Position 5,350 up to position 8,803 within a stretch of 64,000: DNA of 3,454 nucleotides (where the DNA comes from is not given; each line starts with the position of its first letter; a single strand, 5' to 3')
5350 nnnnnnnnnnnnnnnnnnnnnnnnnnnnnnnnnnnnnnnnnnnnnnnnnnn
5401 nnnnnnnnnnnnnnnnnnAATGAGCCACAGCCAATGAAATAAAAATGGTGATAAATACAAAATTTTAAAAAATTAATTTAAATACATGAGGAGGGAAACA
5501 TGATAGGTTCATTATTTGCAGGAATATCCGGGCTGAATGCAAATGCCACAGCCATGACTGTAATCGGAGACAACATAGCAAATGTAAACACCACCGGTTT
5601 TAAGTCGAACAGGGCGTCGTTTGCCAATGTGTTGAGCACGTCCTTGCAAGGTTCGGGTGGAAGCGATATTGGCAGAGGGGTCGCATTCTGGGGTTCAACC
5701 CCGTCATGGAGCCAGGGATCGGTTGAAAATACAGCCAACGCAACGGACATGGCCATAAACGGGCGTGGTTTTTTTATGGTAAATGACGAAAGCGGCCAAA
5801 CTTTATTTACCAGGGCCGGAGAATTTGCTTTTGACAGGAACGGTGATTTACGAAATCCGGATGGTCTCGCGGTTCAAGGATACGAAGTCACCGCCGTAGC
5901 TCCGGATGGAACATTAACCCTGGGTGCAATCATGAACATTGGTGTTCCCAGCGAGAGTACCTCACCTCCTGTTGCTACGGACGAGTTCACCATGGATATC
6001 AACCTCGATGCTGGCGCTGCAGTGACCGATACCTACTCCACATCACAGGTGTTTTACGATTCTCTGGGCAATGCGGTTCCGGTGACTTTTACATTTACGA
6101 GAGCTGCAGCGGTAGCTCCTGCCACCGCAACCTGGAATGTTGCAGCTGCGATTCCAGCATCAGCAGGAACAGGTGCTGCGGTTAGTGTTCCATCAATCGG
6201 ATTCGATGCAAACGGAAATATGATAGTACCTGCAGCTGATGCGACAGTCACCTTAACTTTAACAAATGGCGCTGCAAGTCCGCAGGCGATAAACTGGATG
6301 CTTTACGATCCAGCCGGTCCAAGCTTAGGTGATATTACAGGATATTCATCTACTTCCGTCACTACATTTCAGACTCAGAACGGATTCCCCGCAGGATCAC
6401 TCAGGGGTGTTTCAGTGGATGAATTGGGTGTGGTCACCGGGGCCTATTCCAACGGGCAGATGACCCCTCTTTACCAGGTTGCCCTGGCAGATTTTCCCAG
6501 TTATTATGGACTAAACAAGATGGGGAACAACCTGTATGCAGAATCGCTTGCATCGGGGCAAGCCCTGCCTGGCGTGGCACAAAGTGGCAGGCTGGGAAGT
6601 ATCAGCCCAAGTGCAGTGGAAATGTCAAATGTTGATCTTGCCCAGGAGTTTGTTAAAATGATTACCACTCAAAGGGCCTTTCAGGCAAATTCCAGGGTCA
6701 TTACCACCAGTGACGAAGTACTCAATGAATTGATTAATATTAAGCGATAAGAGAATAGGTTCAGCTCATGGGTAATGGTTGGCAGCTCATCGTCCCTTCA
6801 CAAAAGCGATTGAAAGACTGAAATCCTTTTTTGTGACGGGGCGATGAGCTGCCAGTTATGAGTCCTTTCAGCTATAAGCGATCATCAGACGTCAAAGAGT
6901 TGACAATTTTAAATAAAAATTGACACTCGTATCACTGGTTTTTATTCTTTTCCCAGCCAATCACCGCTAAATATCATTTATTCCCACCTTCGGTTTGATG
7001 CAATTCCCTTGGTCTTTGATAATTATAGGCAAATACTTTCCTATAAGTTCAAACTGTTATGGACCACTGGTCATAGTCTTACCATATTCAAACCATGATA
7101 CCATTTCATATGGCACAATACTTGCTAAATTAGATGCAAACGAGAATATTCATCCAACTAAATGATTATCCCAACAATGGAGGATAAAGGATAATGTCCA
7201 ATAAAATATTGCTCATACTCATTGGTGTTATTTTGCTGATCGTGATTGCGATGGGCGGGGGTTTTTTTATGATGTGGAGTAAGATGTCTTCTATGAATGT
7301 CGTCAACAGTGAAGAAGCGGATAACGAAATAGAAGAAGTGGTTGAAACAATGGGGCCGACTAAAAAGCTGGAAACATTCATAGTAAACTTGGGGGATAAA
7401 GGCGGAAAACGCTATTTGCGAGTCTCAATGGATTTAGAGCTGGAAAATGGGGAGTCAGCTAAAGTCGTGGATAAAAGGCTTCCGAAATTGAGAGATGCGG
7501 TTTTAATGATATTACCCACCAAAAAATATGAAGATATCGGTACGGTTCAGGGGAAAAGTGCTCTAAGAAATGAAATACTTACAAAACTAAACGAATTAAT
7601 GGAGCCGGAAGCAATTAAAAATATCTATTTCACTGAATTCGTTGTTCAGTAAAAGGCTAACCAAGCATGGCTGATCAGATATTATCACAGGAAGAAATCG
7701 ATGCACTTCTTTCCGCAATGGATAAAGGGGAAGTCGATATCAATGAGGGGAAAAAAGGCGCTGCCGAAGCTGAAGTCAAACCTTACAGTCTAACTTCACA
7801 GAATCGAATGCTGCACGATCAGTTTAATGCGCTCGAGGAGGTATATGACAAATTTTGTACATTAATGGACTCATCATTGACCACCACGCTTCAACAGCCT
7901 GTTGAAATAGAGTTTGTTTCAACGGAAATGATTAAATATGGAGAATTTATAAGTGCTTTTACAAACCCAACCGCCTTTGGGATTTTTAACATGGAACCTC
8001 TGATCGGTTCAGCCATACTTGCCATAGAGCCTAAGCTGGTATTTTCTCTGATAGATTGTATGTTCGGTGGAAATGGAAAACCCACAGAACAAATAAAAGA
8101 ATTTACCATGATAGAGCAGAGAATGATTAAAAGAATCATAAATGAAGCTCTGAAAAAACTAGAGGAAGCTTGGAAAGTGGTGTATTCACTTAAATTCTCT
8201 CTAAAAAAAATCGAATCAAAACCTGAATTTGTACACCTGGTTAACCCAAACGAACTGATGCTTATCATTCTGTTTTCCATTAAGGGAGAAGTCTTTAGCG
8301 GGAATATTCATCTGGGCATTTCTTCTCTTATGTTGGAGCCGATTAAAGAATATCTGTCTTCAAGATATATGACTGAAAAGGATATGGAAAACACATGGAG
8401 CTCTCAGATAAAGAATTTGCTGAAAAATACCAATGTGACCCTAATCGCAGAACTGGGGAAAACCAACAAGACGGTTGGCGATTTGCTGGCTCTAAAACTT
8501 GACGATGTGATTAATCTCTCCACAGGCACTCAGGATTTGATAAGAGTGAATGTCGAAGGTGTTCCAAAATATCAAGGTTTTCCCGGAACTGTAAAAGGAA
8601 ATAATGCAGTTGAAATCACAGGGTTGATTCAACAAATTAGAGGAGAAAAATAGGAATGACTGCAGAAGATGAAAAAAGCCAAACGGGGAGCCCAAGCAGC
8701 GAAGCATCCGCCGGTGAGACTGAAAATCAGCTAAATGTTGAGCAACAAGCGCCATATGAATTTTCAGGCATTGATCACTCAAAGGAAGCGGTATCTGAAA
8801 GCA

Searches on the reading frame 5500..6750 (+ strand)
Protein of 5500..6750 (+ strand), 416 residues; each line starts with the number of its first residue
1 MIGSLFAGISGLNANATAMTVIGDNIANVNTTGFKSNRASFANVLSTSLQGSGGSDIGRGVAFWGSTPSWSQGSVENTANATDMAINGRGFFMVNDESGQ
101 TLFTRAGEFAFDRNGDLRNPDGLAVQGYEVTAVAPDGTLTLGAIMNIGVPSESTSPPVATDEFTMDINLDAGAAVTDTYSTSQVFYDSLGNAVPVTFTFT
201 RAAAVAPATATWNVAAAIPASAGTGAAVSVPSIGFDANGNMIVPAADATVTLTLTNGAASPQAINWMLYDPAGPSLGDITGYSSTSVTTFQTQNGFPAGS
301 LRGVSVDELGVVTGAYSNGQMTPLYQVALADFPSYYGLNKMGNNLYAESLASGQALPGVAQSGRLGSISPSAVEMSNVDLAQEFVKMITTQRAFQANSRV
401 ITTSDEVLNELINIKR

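Call 34: search_protein_families(library=pfam, proteins=[window:5500-6750:+])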
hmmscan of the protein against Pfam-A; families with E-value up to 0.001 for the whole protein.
window:5500-6750:+ (416 aa): 4 families
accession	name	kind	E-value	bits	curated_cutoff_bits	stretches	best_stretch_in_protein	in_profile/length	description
PF06429.18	Flg_bbr_C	-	6.6e-17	61.2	23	1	371-414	3-46/46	Flagellar basal body rod FlgEFG protein C-terminal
PF22692.1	LlgE_F_G_D1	-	4e-15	56.2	27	1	85-157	1-55/64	Flagellar hook protein FlgE/F/G D1 domain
PF07559.19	FlgE_D2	-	1.8e-13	51.6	22.7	1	168-296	11-142/142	Flagellar basal body protein FlaE D2 domain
PF00460.25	Flg_bb_rod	-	2e-09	37.7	20.7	1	8-35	4-31/31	Flagella basal body rod protein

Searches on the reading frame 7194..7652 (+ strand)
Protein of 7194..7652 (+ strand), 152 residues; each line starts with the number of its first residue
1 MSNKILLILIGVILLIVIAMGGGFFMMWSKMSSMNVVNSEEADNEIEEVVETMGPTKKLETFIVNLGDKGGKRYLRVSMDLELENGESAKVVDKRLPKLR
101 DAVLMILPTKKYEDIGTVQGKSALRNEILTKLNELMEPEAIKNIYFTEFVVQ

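Call 34: search_protein_families(library=pfam, proteins=[window:7194-7652:+])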
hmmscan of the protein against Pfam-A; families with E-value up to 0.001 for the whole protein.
window:7194-7652:+ (152 aa): 1 family
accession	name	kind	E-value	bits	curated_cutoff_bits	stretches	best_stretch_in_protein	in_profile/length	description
PF03748.19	FliL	-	2.8e-26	92.5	24.6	1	59-152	4-103/103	Flagellar basal body-associated protein FliL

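Call 77: find_homologous_proteins(query=window:7194-7652:+, max_evalue=1e-30)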
Query window:7194-7652:+ (152 aa): 1362 proteins with E <= 1e-30 among 1757 candidates; the best 120 are listed.
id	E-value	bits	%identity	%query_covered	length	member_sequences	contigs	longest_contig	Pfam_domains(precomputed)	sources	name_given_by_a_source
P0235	2.8e-89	314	100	100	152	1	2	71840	PF03748.20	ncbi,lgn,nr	ncbi:MAG: flagellar basal body-associated FliL family protein [Thermodesulfobacteriota bacterium]|nr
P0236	1.3e-85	302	97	100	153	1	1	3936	PF03748.20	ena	-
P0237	7.7e-85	300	97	100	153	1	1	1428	PF03748.20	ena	-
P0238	6.8e-82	290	89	100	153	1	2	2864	PF03748.20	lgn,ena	-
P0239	6.4e-76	271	84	100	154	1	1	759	PF03748.20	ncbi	-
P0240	1.9e-75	269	82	100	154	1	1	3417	PF03748.20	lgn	-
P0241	2.7e-75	269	82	100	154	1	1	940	PF03748.20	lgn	-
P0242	1.3e-74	267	83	100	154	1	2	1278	PF03748.20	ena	-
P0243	2.0e-74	266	82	100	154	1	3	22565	PF03748.20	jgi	-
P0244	4.8e-74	265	82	100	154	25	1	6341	PF03748.20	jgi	-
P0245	7.0e-74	264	82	100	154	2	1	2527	PF03748.20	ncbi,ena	-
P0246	3.9e-73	262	82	100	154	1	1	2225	PF03748.20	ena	-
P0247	4.1e-73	262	82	100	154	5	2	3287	PF03748.20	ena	-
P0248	5.1e-73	261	84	100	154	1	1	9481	PF03748.20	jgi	-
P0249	7.2e-73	261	81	100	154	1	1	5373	PF03748.20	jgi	-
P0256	1.7e-71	257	79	100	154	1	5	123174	PF03748.20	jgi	-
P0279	3.5e-69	249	77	100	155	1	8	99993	PF03748.20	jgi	-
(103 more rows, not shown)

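Call 78: find_encoding_contigs(protein=P0279, flank=2500, max_places=3)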
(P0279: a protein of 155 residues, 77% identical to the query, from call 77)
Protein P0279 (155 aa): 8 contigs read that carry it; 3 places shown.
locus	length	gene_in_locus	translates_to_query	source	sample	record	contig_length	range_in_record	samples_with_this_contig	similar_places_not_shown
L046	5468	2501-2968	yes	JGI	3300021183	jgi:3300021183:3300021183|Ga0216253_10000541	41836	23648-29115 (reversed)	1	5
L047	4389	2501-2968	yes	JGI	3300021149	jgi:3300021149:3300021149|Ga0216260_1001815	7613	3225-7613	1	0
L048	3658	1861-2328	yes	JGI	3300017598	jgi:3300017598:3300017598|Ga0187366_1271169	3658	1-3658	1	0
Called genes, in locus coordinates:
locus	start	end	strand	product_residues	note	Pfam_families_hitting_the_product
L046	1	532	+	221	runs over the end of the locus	PF03963:FlgD, PF13861:FLgD_tudor, PF13860:FlgD_ig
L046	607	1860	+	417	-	PF00460:Flg_bb_rod, PF22692:LlgE_F_G_D1, PF07559:FlgE_D2, PF06429:Flg_bbr_C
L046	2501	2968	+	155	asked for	PF03748:FliL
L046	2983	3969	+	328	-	PF02154:FliM, PF01052:FliMN_C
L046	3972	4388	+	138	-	PF28396:SepQ_C (weak), PF01052:FliMN_C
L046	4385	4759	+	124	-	PF04347:FliO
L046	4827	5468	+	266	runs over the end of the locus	PF00813:FliP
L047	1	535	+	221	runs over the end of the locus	PF03963:FlgD, PF13861:FLgD_tudor, PF13860:FlgD_ig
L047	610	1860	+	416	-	PF00460:Flg_bb_rod, PF22692:LlgE_F_G_D1, PF07559:FlgE_D2, PF06429:Flg_bbr_C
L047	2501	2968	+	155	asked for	PF03748:FliL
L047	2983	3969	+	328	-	PF02154:FliM, PF01052:FliMN_C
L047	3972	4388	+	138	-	PF28396:SepQ_C (weak), PF01052:FliMN_C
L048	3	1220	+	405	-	?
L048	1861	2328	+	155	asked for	PF03748:FliL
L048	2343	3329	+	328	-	PF02154:FliM, PF01052:FliMN_C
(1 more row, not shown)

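Call 79: find_encoding_contigs(protein=P0256, flank=2500, max_places=3)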
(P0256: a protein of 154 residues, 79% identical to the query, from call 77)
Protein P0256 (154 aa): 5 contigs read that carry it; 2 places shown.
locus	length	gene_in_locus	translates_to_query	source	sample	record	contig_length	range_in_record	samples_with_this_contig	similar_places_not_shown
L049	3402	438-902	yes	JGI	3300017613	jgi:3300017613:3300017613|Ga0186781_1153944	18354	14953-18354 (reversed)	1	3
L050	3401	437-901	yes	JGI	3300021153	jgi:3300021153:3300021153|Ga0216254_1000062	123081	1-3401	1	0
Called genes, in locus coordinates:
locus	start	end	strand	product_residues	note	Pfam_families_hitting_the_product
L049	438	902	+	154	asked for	PF03748:FliL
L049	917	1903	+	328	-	PF02154:FliM, PF01052:FliMN_C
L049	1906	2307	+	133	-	PF28396:SepQ_C (weak), PF01052:FliMN_C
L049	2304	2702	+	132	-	PF04347:FliO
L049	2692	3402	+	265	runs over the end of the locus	PF00813:FliP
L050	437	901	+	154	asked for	PF03748:FliL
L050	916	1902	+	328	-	PF02154:FliM, PF01052:FliMN_C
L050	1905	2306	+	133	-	PF28396:SepQ_C (weak), PF01052:FliMN_C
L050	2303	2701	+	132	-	PF04347:FliO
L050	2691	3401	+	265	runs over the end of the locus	PF00813:FliP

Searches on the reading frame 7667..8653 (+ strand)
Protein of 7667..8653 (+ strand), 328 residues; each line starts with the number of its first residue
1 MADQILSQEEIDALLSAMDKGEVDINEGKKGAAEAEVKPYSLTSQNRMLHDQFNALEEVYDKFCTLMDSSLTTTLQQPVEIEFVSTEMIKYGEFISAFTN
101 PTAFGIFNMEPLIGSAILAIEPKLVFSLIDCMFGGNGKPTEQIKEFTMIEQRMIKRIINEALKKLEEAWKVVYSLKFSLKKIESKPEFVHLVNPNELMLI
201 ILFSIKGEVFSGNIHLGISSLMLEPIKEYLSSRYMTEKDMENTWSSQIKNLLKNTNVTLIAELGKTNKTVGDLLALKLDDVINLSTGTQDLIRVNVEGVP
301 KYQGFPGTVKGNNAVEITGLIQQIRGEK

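Call 34: search_protein_families(library=pfam, proteins=[window:7667-8653:+])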
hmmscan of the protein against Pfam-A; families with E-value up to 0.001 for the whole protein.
window:7667-8653:+ (328 aa): 2 families
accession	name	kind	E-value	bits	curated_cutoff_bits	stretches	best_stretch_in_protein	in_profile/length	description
PF02154.20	FliM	-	1.1e-48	166.2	27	1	40-230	1-192/192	Flagellar motor switch protein FliM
PF01052.25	FliMN_C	-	1.6e-18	66.8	23.8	1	251-321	2-72/73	Type III flagellar switch regulator (C-ring) FliN C-term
